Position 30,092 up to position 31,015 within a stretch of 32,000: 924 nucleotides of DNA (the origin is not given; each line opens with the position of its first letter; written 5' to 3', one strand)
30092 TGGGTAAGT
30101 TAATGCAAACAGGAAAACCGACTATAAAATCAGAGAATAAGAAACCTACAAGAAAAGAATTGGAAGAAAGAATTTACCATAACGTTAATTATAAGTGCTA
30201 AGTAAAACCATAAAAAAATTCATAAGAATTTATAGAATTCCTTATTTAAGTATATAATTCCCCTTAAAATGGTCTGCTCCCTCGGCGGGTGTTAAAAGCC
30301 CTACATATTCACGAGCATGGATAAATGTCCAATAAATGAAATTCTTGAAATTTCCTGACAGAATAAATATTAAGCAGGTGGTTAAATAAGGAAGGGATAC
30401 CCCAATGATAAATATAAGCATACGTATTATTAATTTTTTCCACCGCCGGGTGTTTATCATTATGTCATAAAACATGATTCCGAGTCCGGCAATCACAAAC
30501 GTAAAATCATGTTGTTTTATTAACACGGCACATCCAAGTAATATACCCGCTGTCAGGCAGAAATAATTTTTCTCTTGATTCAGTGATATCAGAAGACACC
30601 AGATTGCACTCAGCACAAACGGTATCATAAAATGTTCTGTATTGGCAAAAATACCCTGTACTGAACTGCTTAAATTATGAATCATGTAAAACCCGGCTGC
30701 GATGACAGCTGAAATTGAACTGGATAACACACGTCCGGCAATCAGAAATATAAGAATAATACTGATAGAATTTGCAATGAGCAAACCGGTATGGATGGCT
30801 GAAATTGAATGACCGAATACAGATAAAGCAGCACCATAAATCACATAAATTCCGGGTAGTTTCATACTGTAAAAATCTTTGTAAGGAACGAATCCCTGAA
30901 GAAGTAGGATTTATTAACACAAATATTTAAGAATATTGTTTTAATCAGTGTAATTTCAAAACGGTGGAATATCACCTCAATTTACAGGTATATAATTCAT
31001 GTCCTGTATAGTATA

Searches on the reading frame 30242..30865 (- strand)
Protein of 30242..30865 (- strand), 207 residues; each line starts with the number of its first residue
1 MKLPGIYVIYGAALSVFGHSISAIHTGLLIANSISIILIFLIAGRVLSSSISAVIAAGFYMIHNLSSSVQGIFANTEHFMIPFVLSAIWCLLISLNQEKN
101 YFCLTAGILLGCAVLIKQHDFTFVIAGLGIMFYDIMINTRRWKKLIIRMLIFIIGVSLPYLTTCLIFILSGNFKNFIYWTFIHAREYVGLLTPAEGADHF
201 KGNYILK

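Call 10: search_protein_families(library=ncbifam, proteins=[window:30242-30865:-], max_evalue=0.01)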
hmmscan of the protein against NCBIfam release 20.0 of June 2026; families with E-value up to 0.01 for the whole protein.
window:30242-30865:- (207 aa): 1 family
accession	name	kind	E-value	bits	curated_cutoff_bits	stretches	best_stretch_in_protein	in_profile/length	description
NF009784.2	PRK13279.1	equivalog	7.7e-06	24.8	567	1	13-180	72-240/539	lipid IV(A) 4-amino-4-deoxy-L-arabinosyltransferase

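Call 11: search_protein_families(library=pfam, proteins=[window:30242-30865:-], max_evalue=0.01)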
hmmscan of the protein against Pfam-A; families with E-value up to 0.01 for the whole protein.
window:30242-30865:- (207 aa): 1 family
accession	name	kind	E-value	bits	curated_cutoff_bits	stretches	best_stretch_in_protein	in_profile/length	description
PF13231.12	PMT_2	-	6.7e-13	49.6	26.1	1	7-153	7-151/160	Dolichyl-phosphate-mannose-protein mannosyltransferase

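Call 24: find_homologous_proteins(query=window:30242-30865:-, max_evalue=0.00001)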
Query window:30242-30865:- (207 aa): 4 proteins with E <= 0.00001 among 1057 candidates.
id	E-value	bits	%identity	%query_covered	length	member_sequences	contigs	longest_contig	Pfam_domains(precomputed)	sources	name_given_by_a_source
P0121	5.6e-128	443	100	100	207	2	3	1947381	PF13231.13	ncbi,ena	-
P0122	6.5e-38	149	73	45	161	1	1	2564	-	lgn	-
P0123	1.4e-34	138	69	50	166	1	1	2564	PF13231.13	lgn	-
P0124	2.0e-25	108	43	75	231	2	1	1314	PF13231.13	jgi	jgi:4-amino-4-deoxy-L-arabinose transferase-like glycosyltransferase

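Call 25: find_encoding_contigs(protein=P0123, flank=5000, max_places=3)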
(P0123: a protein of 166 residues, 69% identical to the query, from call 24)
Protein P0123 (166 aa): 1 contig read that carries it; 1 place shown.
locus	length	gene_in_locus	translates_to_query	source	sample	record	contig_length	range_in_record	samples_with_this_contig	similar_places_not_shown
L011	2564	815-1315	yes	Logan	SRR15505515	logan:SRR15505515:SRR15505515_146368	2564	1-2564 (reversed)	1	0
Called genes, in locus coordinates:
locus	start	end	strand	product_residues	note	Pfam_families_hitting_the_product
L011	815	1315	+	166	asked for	PF13231:PMT_2 (weak)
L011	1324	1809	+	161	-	-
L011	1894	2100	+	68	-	-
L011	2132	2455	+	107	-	-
